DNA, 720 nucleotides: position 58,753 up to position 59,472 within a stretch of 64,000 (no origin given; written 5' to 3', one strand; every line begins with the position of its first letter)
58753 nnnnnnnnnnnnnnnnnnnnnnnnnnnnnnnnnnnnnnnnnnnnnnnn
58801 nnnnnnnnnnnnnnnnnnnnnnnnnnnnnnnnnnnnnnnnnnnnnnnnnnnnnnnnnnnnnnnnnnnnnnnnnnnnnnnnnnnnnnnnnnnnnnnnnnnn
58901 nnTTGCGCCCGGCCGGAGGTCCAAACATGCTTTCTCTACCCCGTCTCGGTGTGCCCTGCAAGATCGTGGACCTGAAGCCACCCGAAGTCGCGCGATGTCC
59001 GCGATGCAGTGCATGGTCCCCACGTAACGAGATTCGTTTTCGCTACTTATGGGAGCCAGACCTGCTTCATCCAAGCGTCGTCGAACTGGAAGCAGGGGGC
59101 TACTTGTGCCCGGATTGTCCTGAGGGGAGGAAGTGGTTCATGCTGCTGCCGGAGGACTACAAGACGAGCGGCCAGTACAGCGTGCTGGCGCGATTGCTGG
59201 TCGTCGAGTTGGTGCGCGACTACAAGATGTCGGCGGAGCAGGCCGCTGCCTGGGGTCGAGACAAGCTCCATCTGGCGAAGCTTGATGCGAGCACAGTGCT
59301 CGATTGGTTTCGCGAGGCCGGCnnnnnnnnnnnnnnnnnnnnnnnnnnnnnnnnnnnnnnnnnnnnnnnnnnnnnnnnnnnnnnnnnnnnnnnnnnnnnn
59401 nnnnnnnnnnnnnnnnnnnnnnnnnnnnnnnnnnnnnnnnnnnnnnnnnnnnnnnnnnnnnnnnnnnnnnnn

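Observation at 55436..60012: Low-GC mosaic flanked by 295-bp direct repeats: IS remnant, radical-SAM fragment, pectate-lyase-like gene and an IS4-like transposase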

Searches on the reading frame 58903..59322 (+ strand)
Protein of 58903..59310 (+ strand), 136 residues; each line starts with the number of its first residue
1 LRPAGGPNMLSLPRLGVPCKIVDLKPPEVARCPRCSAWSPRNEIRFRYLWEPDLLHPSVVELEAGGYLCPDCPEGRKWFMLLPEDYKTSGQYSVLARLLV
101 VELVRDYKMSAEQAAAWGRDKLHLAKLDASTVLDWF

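Call 18: find_homologous_proteins(query=window:58903-59310:+, max_evalue=0.01)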
Query window:58903-59310:+ (136 aa): 3 proteins with E <= 0.01 among 27 candidates.
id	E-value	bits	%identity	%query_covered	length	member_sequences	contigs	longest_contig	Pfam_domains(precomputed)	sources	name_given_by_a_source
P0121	1.0e-41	160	73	73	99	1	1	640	-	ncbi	-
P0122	1.4e-16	78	100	32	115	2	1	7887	-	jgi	-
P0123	9.1e-15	72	95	32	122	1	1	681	-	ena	-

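Call 20: find_encoding_contigs(protein=P0122, flank=10000)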
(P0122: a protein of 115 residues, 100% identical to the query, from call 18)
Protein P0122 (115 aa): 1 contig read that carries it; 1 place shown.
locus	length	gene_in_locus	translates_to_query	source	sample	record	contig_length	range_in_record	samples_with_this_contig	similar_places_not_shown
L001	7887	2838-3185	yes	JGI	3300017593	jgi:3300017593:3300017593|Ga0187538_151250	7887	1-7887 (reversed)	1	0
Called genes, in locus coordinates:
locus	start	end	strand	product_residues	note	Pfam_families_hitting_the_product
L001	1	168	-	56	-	?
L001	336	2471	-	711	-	PF19543:GH123_N (faint), PF22680:Glyco_hydro_123_N_2 (weak), PF13320:GH123_cat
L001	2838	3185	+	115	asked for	-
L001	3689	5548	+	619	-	PF00724:Oxidored_FMN, PF13738:Pyr_redox_3 (weak), PF00890:FAD_binding_2 (weak), PF01134:GIDA (weak), PF01266:DAO (weak), PF07992:Pyr_redox_2, PF12831:FAD_oxidored (weak), PF00070:Pyr_redox, +6 more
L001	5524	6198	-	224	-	-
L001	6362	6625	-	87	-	-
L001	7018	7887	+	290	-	?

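Call 21: find_encoding_contigs(protein=P0121, flank=10000)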
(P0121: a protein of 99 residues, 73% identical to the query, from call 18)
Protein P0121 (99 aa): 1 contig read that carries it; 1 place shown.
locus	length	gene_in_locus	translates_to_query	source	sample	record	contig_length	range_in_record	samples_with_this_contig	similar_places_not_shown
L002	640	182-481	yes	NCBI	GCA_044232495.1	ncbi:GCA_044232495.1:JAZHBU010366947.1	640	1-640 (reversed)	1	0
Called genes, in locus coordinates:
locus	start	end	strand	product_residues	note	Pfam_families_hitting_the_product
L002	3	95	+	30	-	?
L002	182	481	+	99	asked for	-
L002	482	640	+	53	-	?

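Call 23: find_encoding_contigs(protein=P0123, flank=10000)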
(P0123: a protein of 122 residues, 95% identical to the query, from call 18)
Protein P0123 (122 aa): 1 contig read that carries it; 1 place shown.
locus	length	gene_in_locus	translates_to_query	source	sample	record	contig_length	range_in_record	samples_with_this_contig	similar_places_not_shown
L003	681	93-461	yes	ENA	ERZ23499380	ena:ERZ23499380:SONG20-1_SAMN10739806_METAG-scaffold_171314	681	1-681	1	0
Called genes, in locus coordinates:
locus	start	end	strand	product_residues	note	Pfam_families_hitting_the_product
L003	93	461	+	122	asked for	-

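Call 35: search_protein_representatives(alignment_id=A2)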
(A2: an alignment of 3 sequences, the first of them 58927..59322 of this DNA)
Query: 3 sequences, 132 profile positions. Proteins with E-value up to 0.001 (for the whole library): 23; up to 1e-10: 15; up to 1e-30: 2. The best 23 are listed.
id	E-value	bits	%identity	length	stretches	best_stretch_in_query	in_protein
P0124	2.3e-39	150.5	-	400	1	2-132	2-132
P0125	2.5e-32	127.7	-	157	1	16-121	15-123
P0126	6.7e-28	113.4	-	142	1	18-132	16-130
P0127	7.8e-25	103.5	-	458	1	10-132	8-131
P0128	9.2e-23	96.8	-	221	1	18-92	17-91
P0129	6.3e-22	94.0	-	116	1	16-85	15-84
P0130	4.2e-21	91.4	-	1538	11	12-50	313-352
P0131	1.5e-20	89.6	-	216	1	18-130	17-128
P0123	1.8e-20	89.4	-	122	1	86-132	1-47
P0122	6.3e-19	84.4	-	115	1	86-130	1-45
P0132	1.3e-17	80.0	-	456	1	18-132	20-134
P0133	3.4e-16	75.5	-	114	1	53-132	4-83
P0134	1.8e-15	73.1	-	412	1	42-130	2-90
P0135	1.8e-14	70.0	-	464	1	14-127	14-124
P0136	2.8e-12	62.8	-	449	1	14-132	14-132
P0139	1.7e-06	44.1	-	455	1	4-130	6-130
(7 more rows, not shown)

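Call 38: search_protein_families(library=pfam, proteins=[P0124, P0127, P0132, P0135, P0136, P0139, P0134], max_evalue=1)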
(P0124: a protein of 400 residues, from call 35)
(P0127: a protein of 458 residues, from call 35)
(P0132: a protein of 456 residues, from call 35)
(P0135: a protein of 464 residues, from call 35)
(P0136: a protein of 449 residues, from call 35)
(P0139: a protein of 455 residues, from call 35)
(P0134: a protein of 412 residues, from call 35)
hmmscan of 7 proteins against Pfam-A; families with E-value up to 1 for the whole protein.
P0124 (400 aa): 5 families
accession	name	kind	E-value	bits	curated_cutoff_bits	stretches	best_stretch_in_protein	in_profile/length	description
PF00872.24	Transposase_mut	-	2.3e-06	27.2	21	1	190-249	211-271/379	Transposase, Mutator family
PF10551.15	MULE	-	2.4e-05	25.1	27.6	1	203-237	64-98/99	MULE transposase domain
PF01610.23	DDE_Tnp_ISL3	-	0.0027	18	23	1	189-245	39-96/240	Transposase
PF00681.25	Plectin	-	0.18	12.1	20.5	1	92-108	11-27/39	Plectin repeat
PF16670.11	PI-PLC-C1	-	0.3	10.6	29.9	0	202-237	178-213/329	Phosphoinositide phospholipase C, Ca2+-dependent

P0127 (458 aa): 4 families
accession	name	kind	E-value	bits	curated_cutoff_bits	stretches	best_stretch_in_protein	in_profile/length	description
PF01610.23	DDE_Tnp_ISL3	-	1.1e-06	29.1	23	1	188-354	39-175/240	Transposase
PF10551.15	MULE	-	7.6e-06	26.7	27.6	1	201-236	63-98/99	MULE transposase domain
PF00872.24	Transposase_mut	-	2.4e-05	23.8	21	1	190-249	212-272/379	Transposase, Mutator family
PF00626.27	Gelsolin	-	0.012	15.8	21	1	151-199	10-53/76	Gelsolin repeat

P0132 (456 aa): 5 families
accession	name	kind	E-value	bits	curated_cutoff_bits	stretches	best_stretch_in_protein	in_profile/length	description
PF01610.23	DDE_Tnp_ISL3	-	1.7e-06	28.5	23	1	195-352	42-176/240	Transposase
PF00872.24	Transposase_mut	-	5.5e-06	26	21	1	195-253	213-272/379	Transposase, Mutator family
PF10551.15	MULE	-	1e-05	26.3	27.6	1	205-240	63-98/99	MULE transposase domain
PF13610.12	DDE_Tnp_IS240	-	0.13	12.8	27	0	193-239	44-91/139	DDE domain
PF24458.1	DUF7573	-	0.15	12.5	30.2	1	18-35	6-23/39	Domain of unknown function (DUF7573)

P0135 (464 aa): 4 families
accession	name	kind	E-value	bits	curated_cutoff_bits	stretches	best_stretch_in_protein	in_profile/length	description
PF00872.24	Transposase_mut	-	2.4e-08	33.7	21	2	190-243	213-267/379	Transposase, Mutator family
PF01610.23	DDE_Tnp_ISL3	-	9.2e-08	32.6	23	1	173-412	27-235/240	Transposase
PF10551.15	MULE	-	0.013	16.3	27.6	1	200-235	63-98/99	MULE transposase domain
PF13286.11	HD_assoc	-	0.056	14.4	22.2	0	72-105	52-87/91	Phosphohydrolase-associated domain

P0136 (449 aa): 6 families
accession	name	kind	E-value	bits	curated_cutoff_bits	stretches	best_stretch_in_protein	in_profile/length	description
PF00872.24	Transposase_mut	-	8.5e-07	28.6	21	1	192-239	213-261/379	Transposase, Mutator family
PF10551.15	MULE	-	0.00051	20.9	27.6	1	203-237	64-98/99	MULE transposase domain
PF03050.20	DDE_Tnp_IS66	-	0.021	14.7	23.1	1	367-411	239-283/284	Transposase IS66 family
PF01610.23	DDE_Tnp_ISL3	-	0.095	12.9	23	1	205-256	56-107/240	Transposase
PF13542.12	HTH_Tnp_ISL3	-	0.1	12.5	27.4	0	74-104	2-30/51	Helix-turn-helix domain of transposase family ISL3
PF04979.19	IPP-2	-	0.14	13.3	25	1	378-404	85-112/130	Protein phosphatase inhibitor 2 (IPP-2)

P0139 (455 aa): 13 families
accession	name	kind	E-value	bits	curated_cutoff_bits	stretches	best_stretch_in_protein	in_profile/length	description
PF01610.23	DDE_Tnp_ISL3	-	1.5e-07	31.9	23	1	165-343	15-168/240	Transposase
PF10551.15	MULE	-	0.0031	18.3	27.6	1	202-235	63-96/99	MULE transposase domain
PF00872.24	Transposase_mut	-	0.0087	15.4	21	1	188-243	209-265/379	Transposase, Mutator family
PF17283.8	Zn_ribbon_SprT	-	0.037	14.5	28.1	1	23-72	5-37/38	SprT-like zinc ribbon domain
PF13610.12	DDE_Tnp_IS240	-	0.04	14.5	27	1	188-236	42-91/139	DDE domain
PF13565.12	HTH_32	-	0.062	14.3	33.7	0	276-317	11-45/73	Homeodomain-like domain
PF20020.4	DUF6431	-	0.065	13.5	26.6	1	25-98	1-68/82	Domain of unknown function (DUF6431)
PF04438.22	zf-HIT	-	0.092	13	24.7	0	22-30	13-21/30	HIT zinc finger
PF13005.12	zf-IS66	-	0.095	13.6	27.3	0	24-65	3-45/46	zinc-finger binding domain of transposase IS66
PF07754.17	HVO_2753_ZBP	-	0.14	12.4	33.2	0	22-29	39-46/46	Small zinc finger protein HVO_2753-like, Zn-binding pocket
PF13453.11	Zn_ribbon_TFIIB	-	0.27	11.1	22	0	58-67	18-27/41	Transcription factor zinc-finger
PF14353.12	CpXC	-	0.72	10.3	25.4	0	14-33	29-48/121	CpXC protein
PF24460.1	DUF7575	-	0.81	9.5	28.5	0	60-67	4-11/28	Domain of unknown function (DUF7575)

P0134 (412 aa): 6 families
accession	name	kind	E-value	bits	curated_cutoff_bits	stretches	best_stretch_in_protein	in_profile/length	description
PF01610.23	DDE_Tnp_ISL3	-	4.6e-12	46.7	23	1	149-311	38-177/240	Transposase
PF00872.24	Transposase_mut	-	7.9e-08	32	21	1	143-210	203-271/379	Transposase, Mutator family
PF10551.15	MULE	-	1.8e-06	28.7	27.6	1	159-198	57-98/99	MULE transposase domain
PF13610.12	DDE_Tnp_IS240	-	0.02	15.5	27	1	147-194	40-88/139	DDE domain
PF13542.12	HTH_Tnp_ISL3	-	0.074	13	27.4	1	37-89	5-48/51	Helix-turn-helix domain of transposase family ISL3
PF13358.12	DDE_3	-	0.12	12.7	28.6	0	125-196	40-111/146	DDE superfamily endonuclease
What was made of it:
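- On ISL3 family: Full-length relatives of the window's N-terminal fragment score 46.7 bits (P0134), 32.6 (P0135), 31.9 (P0139), 29.1 (P0127) and 28.5 (P0132) against a cut-off of 23 (call 38).
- Full-length relatives hit Pfam DDE_Tnp_ISL3 above its cut-off (call 38).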

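Call 39: search_protein_families(library=ncbifam, proteins=[P0124, P0127, P0132, P0135, P0136, P0139, P0134], max_evalue=1)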
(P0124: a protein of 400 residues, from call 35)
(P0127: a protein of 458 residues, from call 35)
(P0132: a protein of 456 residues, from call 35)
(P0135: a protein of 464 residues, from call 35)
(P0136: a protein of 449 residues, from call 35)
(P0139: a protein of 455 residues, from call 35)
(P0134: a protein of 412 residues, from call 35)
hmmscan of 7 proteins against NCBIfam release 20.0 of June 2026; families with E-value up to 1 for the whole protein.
P0124 (400 aa): 5 families
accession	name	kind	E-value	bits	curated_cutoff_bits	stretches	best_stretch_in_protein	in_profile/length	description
NF033543.2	transpos_IS256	equivalog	9e-10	38.1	150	1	186-245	167-228/338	IS256 family transposase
NF033544.1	transpos_IS1249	exception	6e-09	35.5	300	1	203-243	141-181/382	IS1249 family transposase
NF033587.1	transpos_IS6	equivalog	0.0052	16.5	125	1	118-240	38-160/202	IS6 family transposase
NF033550.5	transpos_ISL3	equivalog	0.006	15.7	180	1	188-277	162-233/370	ISL3 family transposase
NF041731.2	transpos_ISH6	equivalog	0.021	13.6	240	1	200-240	229-267/414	ISH6 family transposase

P0127 (458 aa): 6 families
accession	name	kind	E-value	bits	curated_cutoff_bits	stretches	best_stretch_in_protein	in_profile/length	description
NF033550.5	transpos_ISL3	equivalog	4.2e-13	49.1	180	1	18-345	8-295/370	ISL3 family transposase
NF033543.2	transpos_IS256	equivalog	2.3e-11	43.3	150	1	178-250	161-234/338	IS256 family transposase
NF033544.1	transpos_IS1249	exception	2.7e-06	26.8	300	1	201-241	140-180/382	IS1249 family transposase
NF041731.2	transpos_ISH6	equivalog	7e-06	25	240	1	190-243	221-271/414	ISH6 family transposase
NF033587.1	transpos_IS6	equivalog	0.011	15.5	125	1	119-244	40-162/202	IS6 family transposase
NF048019.1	IS256_Zn_var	equivalog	0.11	11.7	150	1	190-244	129-179/304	IS256 family transposase, variant Zn-binding type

P0132 (456 aa): 5 families
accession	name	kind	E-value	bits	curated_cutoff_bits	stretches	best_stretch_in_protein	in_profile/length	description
NF033543.2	transpos_IS256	equivalog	2.6e-12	46.4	150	2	195-249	173-229/338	IS256 family transposase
NF033550.5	transpos_ISL3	equivalog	2.3e-09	36.8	180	1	208-370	180-322/370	ISL3 family transposase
NF033544.1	transpos_IS1249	exception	5.8e-07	29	300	1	184-238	119-173/382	IS1249 family transposase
NF033587.1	transpos_IS6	equivalog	0.0035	17.1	125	1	123-237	41-154/202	IS6 family transposase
NF041731.2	transpos_ISH6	equivalog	0.0037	16.1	240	0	335-423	309-399/414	ISH6 family transposase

P0135 (464 aa): 6 families
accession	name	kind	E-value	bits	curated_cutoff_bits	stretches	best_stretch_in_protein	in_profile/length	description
NF033543.2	transpos_IS256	equivalog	4.5e-14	52.2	150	2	186-243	169-228/338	IS256 family transposase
NF033550.5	transpos_ISL3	equivalog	2.1e-09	36.9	180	1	19-366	9-321/370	ISL3 family transposase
NF033587.1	transpos_IS6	equivalog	3.6e-05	23.6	125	1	116-254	39-173/202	IS6 family transposase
NF033544.1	transpos_IS1249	exception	4.6e-05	22.7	300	1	146-237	92-177/382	IS1249 family transposase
NF049919.1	DesA_ISL3_tail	domain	0.00068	20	30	1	265-348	19-101/122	DesA/ISL3 alpha bundle tail domain-containing protein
NF049917.1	ISAon1_downstr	equivalog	0.0015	17.7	250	1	263-365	171-275/327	ISAon1 family transposase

P0136 (449 aa): 6 families
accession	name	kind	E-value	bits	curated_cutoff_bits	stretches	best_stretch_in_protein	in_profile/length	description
NF033543.2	transpos_IS256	equivalog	2.7e-12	46.3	150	2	187-245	168-228/338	IS256 family transposase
NF033550.5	transpos_ISL3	equivalog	1.9e-09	37.1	180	1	15-355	5-313/370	ISL3 family transposase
NF041731.2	transpos_ISH6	equivalog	0.00013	20.9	240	1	347-400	329-382/414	ISH6 family transposase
NF033517.1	transpos_IS66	equivalog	0.00015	21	180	1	368-418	314-364/387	IS66 family transposase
NF033544.1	transpos_IS1249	exception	0.0005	19.3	300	1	203-238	141-176/382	IS1249 family transposase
NF048019.1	IS256_Zn_var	equivalog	0.036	13.3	150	1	153-245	91-179/304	IS256 family transposase, variant Zn-binding type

P0139 (455 aa): 11 families
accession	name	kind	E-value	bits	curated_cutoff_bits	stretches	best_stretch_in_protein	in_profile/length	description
NF033550.5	transpos_ISL3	equivalog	2.2e-22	79.7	180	1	21-342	9-294/370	ISL3 family transposase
NF033544.1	transpos_IS1249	exception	9.5e-10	38.2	300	1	149-243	92-181/382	IS1249 family transposase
NF033517.1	transpos_IS66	equivalog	1.2e-06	27.9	180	1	18-234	21-229/387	IS66 family transposase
NF033543.2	transpos_IS256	equivalog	1.4e-06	27.6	150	1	174-244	155-227/338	IS256 family transposase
NF049919.1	DesA_ISL3_tail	domain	7.2e-05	23.2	30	1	276-335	23-84/122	DesA/ISL3 alpha bundle tail domain-containing protein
NF048019.1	IS256_Zn_var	equivalog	0.005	16.1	150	1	152-242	89-176/304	IS256 family transposase, variant Zn-binding type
NF033587.1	transpos_IS6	equivalog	0.0063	16.2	125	1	116-229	36-150/202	IS6 family transposase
NF041909.1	HVO_2753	equivalog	0.022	14.6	80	0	12-31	16-35/59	HVO_2753 family zinc finger protein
NF010405.0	PRK13831.1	subfamily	0.061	12.2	386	1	255-317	95-157/433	IncP-type conjugal transfer protein TrbI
NF011481.0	PRK14890.1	equivalog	0.08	13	61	0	22-30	50-58/61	putative Zn-ribbon RNA-binding protein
NF033497.1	rubre_like_arch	subfamily_domain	0.19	11.5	32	0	61-77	18-34/34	rubrerythrin-like domain-containing protein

P0134 (412 aa): 7 families
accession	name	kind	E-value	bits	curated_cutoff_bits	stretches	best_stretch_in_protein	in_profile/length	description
NF033550.5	transpos_ISL3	equivalog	1.3e-13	50.8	180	1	150-330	163-323/370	ISL3 family transposase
NF033543.2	transpos_IS256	equivalog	3.6e-09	36.1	150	1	148-205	168-227/338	IS256 family transposase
NF033544.1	transpos_IS1249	exception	5.1e-08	32.5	300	1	163-196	140-173/382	IS1249 family transposase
NF049917.1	ISAon1_downstr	equivalog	2.6e-05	23.5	250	1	241-329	190-277/327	ISAon1 family transposase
NF049919.1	DesA_ISL3_tail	domain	8.9e-05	22.9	30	1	236-292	26-83/122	DesA/ISL3 alpha bundle tail domain-containing protein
NF033587.1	transpos_IS6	equivalog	9e-05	22.3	125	1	152-191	111-151/202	IS6 family transposase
NF033594.2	transpos_ISNCY_2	equivalog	0.12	11.5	250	1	25-90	36-102/368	ISNCY family transposase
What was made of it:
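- On ISL3 family: The best score is 79.7 bits (P0139) against a cut-off of 180 (call 39).
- Tried and rejected: Classification needed the full-length relatives from the exhaustive HMMER search (calls 35, 38, 39).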

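Call 61: find_related_loci(query=A4, collection=metagenome_contigs, flank=3000)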
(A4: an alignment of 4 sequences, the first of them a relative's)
Query A4 (458 aa) in metagenome_contigs; peptide patterns used: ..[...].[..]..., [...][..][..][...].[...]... (x = any residue, [..] = any of these).
376 stretches matched a pattern; 54 encode a relative of the query (tblastn E <= 1e-3); 54 distinct loci.
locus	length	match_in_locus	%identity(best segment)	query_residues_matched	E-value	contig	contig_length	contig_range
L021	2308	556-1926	65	1-458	0e+0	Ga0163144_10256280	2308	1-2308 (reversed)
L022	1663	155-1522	58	1-458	0e+0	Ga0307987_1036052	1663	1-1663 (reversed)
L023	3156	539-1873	58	1-445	4e-168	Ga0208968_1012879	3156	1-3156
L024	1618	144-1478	54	1-457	7e-163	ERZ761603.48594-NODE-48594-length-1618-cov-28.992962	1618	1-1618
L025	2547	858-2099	59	16-429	3e-156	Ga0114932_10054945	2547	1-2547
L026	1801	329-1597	51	17-446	1e-152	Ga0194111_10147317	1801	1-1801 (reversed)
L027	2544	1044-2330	53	12-441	9e-148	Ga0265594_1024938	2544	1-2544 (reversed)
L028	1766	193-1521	50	16-458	2e-150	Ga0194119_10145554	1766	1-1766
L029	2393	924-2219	51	17-458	3e-147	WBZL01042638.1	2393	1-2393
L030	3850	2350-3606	52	19-447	6e-140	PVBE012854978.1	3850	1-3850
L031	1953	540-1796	52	19-447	5e-146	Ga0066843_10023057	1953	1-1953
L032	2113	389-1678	50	20-458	4e-141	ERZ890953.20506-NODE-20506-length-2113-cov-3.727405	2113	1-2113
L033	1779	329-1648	51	16-458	2e-141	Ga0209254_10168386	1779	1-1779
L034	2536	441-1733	52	16-457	5e-138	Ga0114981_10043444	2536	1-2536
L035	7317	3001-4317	52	17-458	2e-130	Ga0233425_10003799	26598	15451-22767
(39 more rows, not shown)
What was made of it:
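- A metagenome scan returned 54 loci encoding relatives of the X protein (call 61).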
